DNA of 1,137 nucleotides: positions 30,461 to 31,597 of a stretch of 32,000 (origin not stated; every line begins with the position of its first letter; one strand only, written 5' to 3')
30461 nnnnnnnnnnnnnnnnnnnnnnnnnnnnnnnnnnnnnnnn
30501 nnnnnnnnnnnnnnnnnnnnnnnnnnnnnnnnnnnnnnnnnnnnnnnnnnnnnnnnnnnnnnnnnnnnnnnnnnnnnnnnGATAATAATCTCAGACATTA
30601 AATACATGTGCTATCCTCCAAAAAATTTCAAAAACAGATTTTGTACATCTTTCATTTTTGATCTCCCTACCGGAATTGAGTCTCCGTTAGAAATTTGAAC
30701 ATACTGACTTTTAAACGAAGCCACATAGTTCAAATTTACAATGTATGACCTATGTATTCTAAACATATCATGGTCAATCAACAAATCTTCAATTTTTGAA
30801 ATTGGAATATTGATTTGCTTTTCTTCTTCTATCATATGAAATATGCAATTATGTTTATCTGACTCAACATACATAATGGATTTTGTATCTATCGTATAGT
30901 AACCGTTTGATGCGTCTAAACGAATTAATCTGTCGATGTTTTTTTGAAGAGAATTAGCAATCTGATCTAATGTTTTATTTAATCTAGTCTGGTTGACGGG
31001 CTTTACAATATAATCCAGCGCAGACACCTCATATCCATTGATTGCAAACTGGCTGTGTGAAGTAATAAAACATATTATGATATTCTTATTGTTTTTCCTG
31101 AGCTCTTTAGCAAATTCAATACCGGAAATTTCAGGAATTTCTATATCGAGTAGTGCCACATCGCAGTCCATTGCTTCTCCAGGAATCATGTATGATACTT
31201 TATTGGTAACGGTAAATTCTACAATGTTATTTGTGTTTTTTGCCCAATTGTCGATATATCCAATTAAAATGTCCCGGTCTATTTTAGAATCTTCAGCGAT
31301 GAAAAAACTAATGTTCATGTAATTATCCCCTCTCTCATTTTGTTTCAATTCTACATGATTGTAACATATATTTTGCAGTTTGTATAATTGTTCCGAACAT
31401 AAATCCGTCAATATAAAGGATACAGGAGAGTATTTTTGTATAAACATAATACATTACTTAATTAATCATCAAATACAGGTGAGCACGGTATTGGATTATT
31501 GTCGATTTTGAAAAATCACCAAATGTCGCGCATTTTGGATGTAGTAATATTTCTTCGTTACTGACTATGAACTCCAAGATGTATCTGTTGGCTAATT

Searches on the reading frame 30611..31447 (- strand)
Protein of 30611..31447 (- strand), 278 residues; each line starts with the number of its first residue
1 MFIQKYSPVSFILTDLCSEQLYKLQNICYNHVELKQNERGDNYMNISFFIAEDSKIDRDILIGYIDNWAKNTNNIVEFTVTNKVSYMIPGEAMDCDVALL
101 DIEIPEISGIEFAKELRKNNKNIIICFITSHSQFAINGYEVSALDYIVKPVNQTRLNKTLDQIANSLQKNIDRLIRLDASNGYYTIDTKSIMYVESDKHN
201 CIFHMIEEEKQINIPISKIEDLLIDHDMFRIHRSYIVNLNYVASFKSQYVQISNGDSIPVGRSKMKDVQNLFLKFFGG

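Call 8: search_protein_families(library=pfam, proteins=[window:30611-31447:-], max_evalue=0.01)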
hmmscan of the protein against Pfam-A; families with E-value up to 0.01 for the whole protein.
window:30611-31447:- (278 aa): 2 families
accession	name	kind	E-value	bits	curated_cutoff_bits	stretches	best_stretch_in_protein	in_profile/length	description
PF04397.21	LytTR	-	8.6e-18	64.8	22.6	1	183-271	3-96/98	LytTr DNA-binding domain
PF00072.30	Response_reg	-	1.7e-15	57.6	30.2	1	49-160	2-110/111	Response regulator receiver domain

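Call 9: search_protein_families(library=ncbifam, proteins=[window:30611-31447:-], max_evalue=0.01)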
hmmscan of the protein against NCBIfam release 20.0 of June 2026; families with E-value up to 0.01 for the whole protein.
window:30611-31447:- (278 aa): 73 families (the best 25 are shown)
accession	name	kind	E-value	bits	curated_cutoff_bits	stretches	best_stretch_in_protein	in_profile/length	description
NF008677.0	PRK11697.1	equivalog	2.2e-22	79.6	246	1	80-271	33-234/238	two-component system response regulator BtsR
NF010684.1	PRK14084.1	equivalog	3.5e-22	79.4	375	2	94-169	46-121/254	response regulator transcription factor LytR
NF046049.1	quorum_RR_AgrA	equivalog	4.5e-12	46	400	1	48-255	3-225/238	quorum-sensing response regulator AgrA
NF041734.1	resp_reg_RppA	equivalog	1.4e-10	40.9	250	1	69-209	20-161/229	two-component system response regulator RppA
NF001965.0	PRK00742.1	subfamily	1.9e-09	37.2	293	1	45-179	3-135/357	chemotaxis-specific protein-glutamate methyltransferase CheB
NF051850.1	RespRegRprY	equivalog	4.1e-09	36.2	370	1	93-199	47-154/234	response regulator transcription factor RprY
NF040749.1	tetrathio_RR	equivalog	4.2e-09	36.4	290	1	91-172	40-123/191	tetrathionate respiration response regulator TtrR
NF033117.2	vanR_ACDEGLN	exception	5.7e-09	35.9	350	1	63-204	12-148/226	VanR-ABDEGLN family response regulator transcription factor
NF041946.1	LuxO_transreg_Vib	equivalog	5.7e-09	35.3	800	1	93-180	39-128/463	quorum-sensing sigma-54 dependent transcriptional regulator LuxO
NF007135.0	PRK09581.1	equivalog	8.5e-09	34.7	474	1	92-217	44-172/457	PleD family two-component system response regulator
NF008469.0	PRK11361.1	equivalog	1.3e-08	34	714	1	93-176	47-134/461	acetoacetate metabolism transcriptional regulator AtoC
NF053854.1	RespRegPhoBBctds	equivalog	1.8e-08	34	270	1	94-157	41-108/225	two-component system response regulator PhoB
NF047793.1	ResRegPgtA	equivalog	3.7e-08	32.6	650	1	57-172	14-129/414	two-component system response regulator PgtA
NF008296.0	PRK11083.1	equivalog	4.1e-08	32.9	273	1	91-169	44-123/228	two-component system response regulator CreB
NF040689.1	MtrAB_MtrA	equivalog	4.6e-08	32.7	300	1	91-156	39-105/219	MtrAB system response regulator MtrA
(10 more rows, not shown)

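Call 30: find_homologous_proteins(query=window:30614-31318:-, max_evalue=1e-10)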
Query seq(235 aa) (235 aa): 161 proteins with E <= 1e-10 among 336 candidates; the best 120 are listed.
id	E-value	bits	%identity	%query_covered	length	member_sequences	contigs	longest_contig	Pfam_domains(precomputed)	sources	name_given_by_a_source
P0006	2.8e-144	496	97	100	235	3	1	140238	PF04397.22,PF00072.31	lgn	-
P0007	1.5e-123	429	82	100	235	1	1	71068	PF04397.22,PF00072.31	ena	-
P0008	3.1e-111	388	71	100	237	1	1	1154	PF04397.22,PF00072.31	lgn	-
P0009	1.5e-88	314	62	100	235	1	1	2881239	PF04397.22,PF00072.31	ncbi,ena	-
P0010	8.0e-33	132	35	100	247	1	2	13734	PF04397.22,PF00072.31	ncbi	-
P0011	1.9e-30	124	36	94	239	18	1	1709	PF04397.22,PF00072.31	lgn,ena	-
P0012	3.1e-30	123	30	97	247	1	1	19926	PF04397.22,PF00072.31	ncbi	-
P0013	1.9e-29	121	32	100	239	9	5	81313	PF04397.22,PF00072.31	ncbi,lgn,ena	-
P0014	2.0e-29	121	31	98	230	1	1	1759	PF04397.22,PF00072.31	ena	-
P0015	5.6e-29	119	33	99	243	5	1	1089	PF04397.22,PF00072.31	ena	-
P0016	7.9e-29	119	33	98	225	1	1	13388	PF04397.22,PF00072.31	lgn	-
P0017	9.4e-29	119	32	99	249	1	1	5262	PF04397.22,PF00072.31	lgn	-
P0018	3.2e-28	117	35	94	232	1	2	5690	PF04397.22,PF00072.31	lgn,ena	-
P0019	9.4e-28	115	32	97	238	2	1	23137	PF04397.22,PF00072.31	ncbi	-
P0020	9.7e-28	115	30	97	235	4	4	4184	PF04397.22,PF00072.31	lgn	-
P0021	1.4e-27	115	33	97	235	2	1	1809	PF04397.22,PF00072.31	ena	-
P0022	2.7e-27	114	30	96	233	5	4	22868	PF04397.22,PF00072.31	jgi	-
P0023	3.2e-27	114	31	99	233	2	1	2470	PF04397.22,PF00072.31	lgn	-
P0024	7.6e-27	112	32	97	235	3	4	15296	PF04397.22,PF00072.31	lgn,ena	-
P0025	1.0e-26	112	31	94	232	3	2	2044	PF04397.22,PF00072.31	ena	-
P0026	1.1e-26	112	34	77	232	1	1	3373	PF04397.22,PF00072.31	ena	-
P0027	1.6e-26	111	33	94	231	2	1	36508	PF04397.22,PF00072.31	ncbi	-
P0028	2.2e-26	111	34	77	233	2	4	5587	PF04397.22,PF00072.31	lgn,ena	-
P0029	3.1e-26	110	32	93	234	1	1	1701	PF04397.22,PF00072.31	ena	-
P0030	4.5e-26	110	30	74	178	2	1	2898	PF04397.22,PF00072.31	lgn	-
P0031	4.9e-26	110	32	100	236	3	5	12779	PF04397.22,PF00072.31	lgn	-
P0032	5.2e-26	110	34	77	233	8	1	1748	PF04397.22,PF00072.31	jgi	jgi:two-component system response regulator LytT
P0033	5.5e-26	110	31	99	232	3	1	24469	PF04397.22,PF00072.31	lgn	-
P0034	5.7e-26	110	34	77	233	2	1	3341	PF04397.22,PF00072.31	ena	-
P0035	6.8e-26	109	31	98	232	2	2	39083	PF04397.22,PF00072.31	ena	-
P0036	7.0e-26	109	31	97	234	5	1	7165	PF04397.22,PF00072.31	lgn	-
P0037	1.2e-25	108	31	96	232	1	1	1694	PF04397.22,PF00072.31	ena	-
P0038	1.5e-25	108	31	94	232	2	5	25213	PF04397.22,PF00072.31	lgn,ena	-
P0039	1.6e-25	108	32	94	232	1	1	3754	PF04397.22,PF00072.31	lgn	-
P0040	1.8e-25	108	33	86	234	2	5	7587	PF04397.22,PF00072.31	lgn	-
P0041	1.8e-25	108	33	77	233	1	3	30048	PF04397.22,PF00072.31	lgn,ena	-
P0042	2.1e-25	108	33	97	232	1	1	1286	PF04397.22,PF00072.31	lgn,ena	-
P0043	2.3e-25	108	32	91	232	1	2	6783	PF04397.22,PF00072.31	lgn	-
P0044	6.5e-25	106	31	93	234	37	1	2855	PF04397.22,PF00072.31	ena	-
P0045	6.7e-25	106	31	99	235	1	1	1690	PF04397.22,PF00072.31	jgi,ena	-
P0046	7.0e-25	106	31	93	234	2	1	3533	PF04397.22,PF00072.31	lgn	-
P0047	7.6e-25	106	31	96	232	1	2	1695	PF04397.22,PF00072.31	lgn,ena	-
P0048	1.0e-24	105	30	93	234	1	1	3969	PF04397.22,PF00072.31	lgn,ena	-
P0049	1.2e-24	105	32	99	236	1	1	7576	PF04397.22,PF00072.31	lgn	-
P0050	1.7e-24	105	33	77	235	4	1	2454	PF04397.22,PF00072.31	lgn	-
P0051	2.6e-24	104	30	100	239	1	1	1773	PF04397.22,PF00072.31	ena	-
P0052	5.1e-24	103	30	97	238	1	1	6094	PF04397.22,PF00072.31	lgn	-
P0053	1.4e-23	102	29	96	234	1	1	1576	PF04397.22,PF00072.31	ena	-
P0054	1.4e-23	102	29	96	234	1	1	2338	PF04397.22,PF00072.31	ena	-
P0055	1.7e-23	101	29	92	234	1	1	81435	PF04397.22,PF00072.31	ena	-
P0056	1.7e-23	101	31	94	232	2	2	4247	PF04397.22,PF00072.31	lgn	-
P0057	1.8e-23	101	30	93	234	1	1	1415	PF04397.22,PF00072.31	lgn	-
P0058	1.9e-23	101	29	96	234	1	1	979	PF04397.22,PF00072.31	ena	-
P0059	2.2e-23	101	29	96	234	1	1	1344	PF04397.22,PF00072.31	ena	-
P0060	2.2e-23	101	30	92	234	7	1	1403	PF04397.22,PF00072.31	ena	-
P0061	2.3e-23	101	30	92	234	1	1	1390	PF04397.22,PF00072.31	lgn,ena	-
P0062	2.3e-23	101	29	93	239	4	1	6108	PF04397.22,PF00072.31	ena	-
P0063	2.4e-23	101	32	100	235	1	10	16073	PF04397.22,PF00072.31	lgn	-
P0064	2.8e-23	101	30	92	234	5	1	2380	PF04397.22,PF00072.31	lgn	-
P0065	2.9e-23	101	29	97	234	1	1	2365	PF04397.22,PF00072.31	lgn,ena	-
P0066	3.0e-23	101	30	93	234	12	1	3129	PF04397.22,PF00072.31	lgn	-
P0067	3.1e-23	101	32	94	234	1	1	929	PF04397.22,PF00072.31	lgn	-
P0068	3.2e-23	101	29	96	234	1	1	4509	PF04397.22,PF00072.31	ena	-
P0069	3.3e-23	100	29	96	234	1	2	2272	PF04397.22,PF00072.31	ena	-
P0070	3.8e-23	100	29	96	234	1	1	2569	PF04397.22,PF00072.31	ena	-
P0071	3.9e-23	100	29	96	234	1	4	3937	PF04397.22,PF00072.31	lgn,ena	-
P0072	4.2e-23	100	29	96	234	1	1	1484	PF04397.22,PF00072.31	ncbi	-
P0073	4.2e-23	100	33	84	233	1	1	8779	PF04397.22,PF00072.31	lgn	-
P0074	4.5e-23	100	33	79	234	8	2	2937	PF04397.22,PF00072.31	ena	-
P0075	4.8e-23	100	29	96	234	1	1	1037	PF04397.22,PF00072.31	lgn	-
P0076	5.1e-23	100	29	96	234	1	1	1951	PF04397.22,PF00072.31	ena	-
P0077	6.1e-23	100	29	96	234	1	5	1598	PF04397.22,PF00072.31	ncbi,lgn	-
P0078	6.1e-23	100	29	96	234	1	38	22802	PF04397.22,PF00072.31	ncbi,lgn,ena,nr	ncbi:MAG: response regulator transcription factor [Butyrivibrio sp.]|nr:response regulator transcrip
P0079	6.3e-23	100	29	96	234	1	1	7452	PF04397.22,PF00072.31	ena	-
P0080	6.6e-23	99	29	96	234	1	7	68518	PF04397.22,PF00072.31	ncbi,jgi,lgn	jgi:DNA-binding LytR/AlgR family response regulator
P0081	7.5e-23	99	29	92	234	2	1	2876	PF04397.22,PF00072.31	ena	-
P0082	7.6e-23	99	32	100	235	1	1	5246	PF04397.22,PF00072.31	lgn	-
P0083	8.4e-23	99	29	92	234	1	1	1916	PF04397.22,PF00072.31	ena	-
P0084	8.4e-23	99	29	96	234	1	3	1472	PF04397.22,PF00072.31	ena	-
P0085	8.4e-23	99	31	100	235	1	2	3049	PF04397.22,PF00072.31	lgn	-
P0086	9.3e-23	99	31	94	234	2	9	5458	PF04397.22,PF00072.31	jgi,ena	-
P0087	1.0e-22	99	29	96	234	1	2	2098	PF04397.22,PF00072.31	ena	-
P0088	1.0e-22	99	29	93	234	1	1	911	PF04397.22,PF00072.31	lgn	-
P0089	1.2e-22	99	29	96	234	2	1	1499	PF04397.22,PF00072.31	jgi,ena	-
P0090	1.3e-22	99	30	91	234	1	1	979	PF04397.22,PF00072.31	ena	-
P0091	1.4e-22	98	29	96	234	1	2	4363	PF04397.22,PF00072.31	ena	-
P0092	1.6e-22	98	28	96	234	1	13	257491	PF04397.22,PF00072.31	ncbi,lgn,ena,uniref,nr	ncbi:MAG: response regulator transcription factor [Butyrivibrio sp.]|uniref:LytR/AlgR family respons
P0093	1.7e-22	98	29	96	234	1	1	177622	PF04397.22,PF00072.31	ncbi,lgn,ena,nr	nr:LytTR family DNA-binding domain-containing protein [uncultured Butyrivibrio sp.]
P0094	2.4e-22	98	29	97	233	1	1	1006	PF04397.22,PF00072.31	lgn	-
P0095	2.7e-22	98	28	96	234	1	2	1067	PF04397.22,PF00072.31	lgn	-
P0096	3.1e-22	97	31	77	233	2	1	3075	PF04397.22,PF00072.31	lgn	-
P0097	3.9e-22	97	28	96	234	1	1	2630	PF04397.22,PF00072.31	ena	-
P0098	3.9e-22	97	29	94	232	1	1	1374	PF04397.22,PF00072.31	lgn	-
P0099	4.6e-22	97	33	84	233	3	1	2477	PF04397.22,PF00072.31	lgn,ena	-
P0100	5.5e-22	96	28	96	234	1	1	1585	PF04397.22,PF00072.31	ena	-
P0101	2.7e-21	94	30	94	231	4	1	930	PF04397.22,PF00072.31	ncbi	-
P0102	2.8e-21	94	28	99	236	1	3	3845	PF04397.22,PF00072.31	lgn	-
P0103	3.1e-21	94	32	78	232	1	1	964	PF04397.22,PF00072.31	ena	-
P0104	3.1e-21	94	30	91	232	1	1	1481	PF04397.22,PF00072.31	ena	-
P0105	5.1e-21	93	36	77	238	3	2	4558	PF04397.22,PF00072.31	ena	-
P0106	8.1e-21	93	30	94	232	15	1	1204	PF04397.22,PF00072.31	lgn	-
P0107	2.7e-20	91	25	98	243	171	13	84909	PF04397.22,PF00072.31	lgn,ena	-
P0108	2.8e-20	91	29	94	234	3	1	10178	PF04397.22,PF00072.31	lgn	-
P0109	3.3e-20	91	34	77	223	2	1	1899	PF04397.22,PF00072.31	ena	-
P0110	1.2e-19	89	33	69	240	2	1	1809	PF04397.22,PF00072.31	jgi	-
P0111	1.7e-19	88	31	86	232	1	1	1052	PF04397.22,PF00072.31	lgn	-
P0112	1.3e-18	85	30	77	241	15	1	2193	PF04397.22,PF00072.31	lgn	-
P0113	1.8e-18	85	30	76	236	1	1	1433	PF04397.22,PF00072.31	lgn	-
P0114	2.0e-18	85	31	94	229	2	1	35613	PF04397.22,PF00072.31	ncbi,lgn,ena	-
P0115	2.2e-18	85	31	89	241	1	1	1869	PF04397.22,PF00072.31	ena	-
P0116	2.2e-18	85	32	76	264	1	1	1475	PF04397.22,PF00072.31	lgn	-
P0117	6.6e-18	83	31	77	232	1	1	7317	PF04397.22,PF00072.31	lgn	-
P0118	7.1e-18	83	32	77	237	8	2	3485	PF04397.22,PF00072.31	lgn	-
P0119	8.3e-18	83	31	78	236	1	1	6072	PF04397.22,PF00072.31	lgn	-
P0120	9.3e-18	83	33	75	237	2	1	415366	PF04397.22,PF00072.31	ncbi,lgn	-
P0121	1.0e-17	83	30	74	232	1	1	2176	PF04397.22,PF00072.31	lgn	-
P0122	1.1e-17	82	30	84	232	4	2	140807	PF04397.22,PF00072.31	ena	-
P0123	2.1e-17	81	32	77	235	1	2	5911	PF04397.22,PF00072.31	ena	-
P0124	6.0e-17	80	30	78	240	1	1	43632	PF04397.22,PF00072.31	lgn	-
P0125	6.7e-17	80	29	89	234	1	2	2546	PF04397.22,PF00072.31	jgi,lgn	jgi:Response regulator of the LytR/AlgR family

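Call 31: find_encoding_contigs(protein=P0006, flank=10000, max_places=4)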
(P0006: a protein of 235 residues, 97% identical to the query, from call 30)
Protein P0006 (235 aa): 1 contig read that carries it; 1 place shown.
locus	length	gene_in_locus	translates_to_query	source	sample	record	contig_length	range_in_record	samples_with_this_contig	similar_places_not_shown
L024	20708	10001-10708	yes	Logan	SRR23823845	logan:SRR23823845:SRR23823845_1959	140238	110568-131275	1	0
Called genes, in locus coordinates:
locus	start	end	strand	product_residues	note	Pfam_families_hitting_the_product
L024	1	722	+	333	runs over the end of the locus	PF09992:NAGPA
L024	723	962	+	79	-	-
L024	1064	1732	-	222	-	-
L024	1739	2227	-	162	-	PF02525:Flavodoxin_2, PF12682:Flavodoxin_4, PF12724:Flavodoxin_5 (faint)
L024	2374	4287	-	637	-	PF00724:Oxidored_FMN, PF00890:FAD_binding_2 (weak), PF01134:GIDA (weak), PF01266:DAO (weak), PF03486:HI0933_like (weak), PF07992:Pyr_redox_2, PF13450:NAD_binding_8, PF00070:Pyr_redox, +10 more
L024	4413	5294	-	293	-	PF01418:HTH_6, PF01380:SIS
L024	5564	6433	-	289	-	PF00248:Aldo_ket_red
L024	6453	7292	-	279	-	PF00248:Aldo_ket_red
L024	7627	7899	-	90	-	-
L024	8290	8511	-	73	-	-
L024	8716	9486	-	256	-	-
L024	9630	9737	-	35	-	-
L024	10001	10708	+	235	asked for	PF00072:Response_reg, PF04397:LytTR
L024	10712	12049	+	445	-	PF14501:HATPase_c_5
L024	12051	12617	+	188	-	PF04647:AgrB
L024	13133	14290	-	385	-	PF00465:Fe-ADH, PF13685:Fe-ADH_2, PF25137:ADH_Fe_C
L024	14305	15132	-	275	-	PF00596:Aldolase_II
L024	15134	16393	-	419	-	PF06134:RhaA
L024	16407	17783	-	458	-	PF00370:FGGY_N, PF02782:FGGY_C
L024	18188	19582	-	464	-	PF01073:3Beta_HSD, PF01370:Epimerase, PF02719:Polysacc_synt_2, PF04321:RmlD_sub_bind (weak), PF07993:NAD_binding_4 (weak), PF13460:NAD_binding_10, PF16363:GDP_Man_Dehyd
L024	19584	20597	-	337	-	PF01370:Epimerase, PF13460:NAD_binding_10 (weak)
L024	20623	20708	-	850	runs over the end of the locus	PF08531:Bac_rhamnosid_N, PF05592:Bac_rhamnosid, PF17389:Bac_rhamnosid6H, PF17390:Bac_rhamnosid_C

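Call 32: find_encoding_contigs(protein=P0007, flank=10000, max_places=4)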
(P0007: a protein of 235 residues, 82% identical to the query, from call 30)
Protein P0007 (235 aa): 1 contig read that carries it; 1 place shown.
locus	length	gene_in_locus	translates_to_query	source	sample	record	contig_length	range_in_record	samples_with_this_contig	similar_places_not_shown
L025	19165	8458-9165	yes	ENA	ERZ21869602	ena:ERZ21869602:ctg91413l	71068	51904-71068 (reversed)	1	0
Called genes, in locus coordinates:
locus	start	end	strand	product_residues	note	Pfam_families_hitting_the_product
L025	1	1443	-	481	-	?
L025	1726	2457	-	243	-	PF01479:S4, PF13275:S4_2 (faint), PF00849:PseudoU_synth_2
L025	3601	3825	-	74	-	-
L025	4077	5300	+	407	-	PF14690:Zn_ribbon_ISL3, PF13542:HTH_Tnp_ISL3, PF01610:DDE_Tnp_ISL3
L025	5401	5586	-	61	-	-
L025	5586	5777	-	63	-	PF13276:HTH_21 (weak)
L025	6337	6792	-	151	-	-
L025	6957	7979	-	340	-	-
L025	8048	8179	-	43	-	-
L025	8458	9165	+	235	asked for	PF00072:Response_reg, PF04397:LytTR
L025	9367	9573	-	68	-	-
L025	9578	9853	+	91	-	-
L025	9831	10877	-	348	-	PF01527:HTH_Tnp_1 (faint), PF13384:HTH_23 (faint), PF13518:HTH_28 (weak), PF13551:HTH_29 (weak), PF13565:HTH_32, PF00665:rve, PF13683:rve_3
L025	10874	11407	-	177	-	PF01527:HTH_Tnp_1, PF13518:HTH_28 (faint)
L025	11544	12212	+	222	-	PF14501:HATPase_c_5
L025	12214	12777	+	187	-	PF04647:AgrB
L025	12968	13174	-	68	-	PF13817:DDE_Tnp_IS66_C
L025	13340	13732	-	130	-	PF03050:DDE_Tnp_IS66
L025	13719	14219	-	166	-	PF13005:zf-IS66, PF03050:DDE_Tnp_IS66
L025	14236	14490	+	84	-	-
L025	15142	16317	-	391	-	PF00465:Fe-ADH, PF13685:Fe-ADH_2, PF25137:ADH_Fe_C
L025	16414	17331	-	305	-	PF00126:HTH_1, PF03466:LysR_substrate (weak)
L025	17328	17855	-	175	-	PF18907:DUF5662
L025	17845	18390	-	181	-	PF04079:SMC_ScpB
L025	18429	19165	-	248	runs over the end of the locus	PF02616:SMC_ScpA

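Call 33: find_encoding_contigs(protein=P0009, flank=10000, max_places=4)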
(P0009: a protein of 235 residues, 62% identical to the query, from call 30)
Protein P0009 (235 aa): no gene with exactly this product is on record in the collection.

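Call 35: find_encoding_contigs(protein=P0008, flank=10000, max_places=4)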
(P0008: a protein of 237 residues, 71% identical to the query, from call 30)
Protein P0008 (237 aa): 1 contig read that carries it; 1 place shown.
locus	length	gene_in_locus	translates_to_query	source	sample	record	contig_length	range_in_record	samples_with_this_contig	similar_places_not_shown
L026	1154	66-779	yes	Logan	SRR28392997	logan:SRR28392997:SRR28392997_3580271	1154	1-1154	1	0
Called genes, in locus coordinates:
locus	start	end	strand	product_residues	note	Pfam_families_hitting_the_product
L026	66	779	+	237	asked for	PF00072:Response_reg, PF04397:LytTR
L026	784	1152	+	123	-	?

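Call 52: search_protein_families(library=pfam, proteins=[L024:8716-9486:-, L024:8290-8511:-, L024:7627-7899:-, L025:6957-7979:-, L025:6337-6792:-], max_evalue=1)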
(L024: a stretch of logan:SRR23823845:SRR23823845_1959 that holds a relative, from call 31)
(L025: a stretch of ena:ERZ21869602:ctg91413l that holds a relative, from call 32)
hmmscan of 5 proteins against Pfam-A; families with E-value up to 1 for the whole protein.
L024:8716-9486:- (256 aa): 1 family
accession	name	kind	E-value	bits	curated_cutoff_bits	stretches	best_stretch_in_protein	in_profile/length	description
PF18370.7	RGI_lyase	-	0.046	14.5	27.8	1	29-96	17-76/86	Rhamnogalacturonan I lyases beta-sheet domain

L024:8290-8511:- (73 aa): 0 families

L024:7627-7899:- (90 aa): 0 families

L025:6957-7979:- (340 aa): 0 families

L025:6337-6792:- (151 aa): 2 families
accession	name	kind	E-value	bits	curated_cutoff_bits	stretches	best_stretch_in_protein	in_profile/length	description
PF17189.10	Glyco_hydro_30C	-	0.044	14.4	22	1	38-68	13-43/65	Glycosyl hydrolase family 30 beta sandwich domain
PF10532.14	Plant_all_beta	-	0.052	14.3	30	1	85-131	28-75/114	Plant specific N-all beta domain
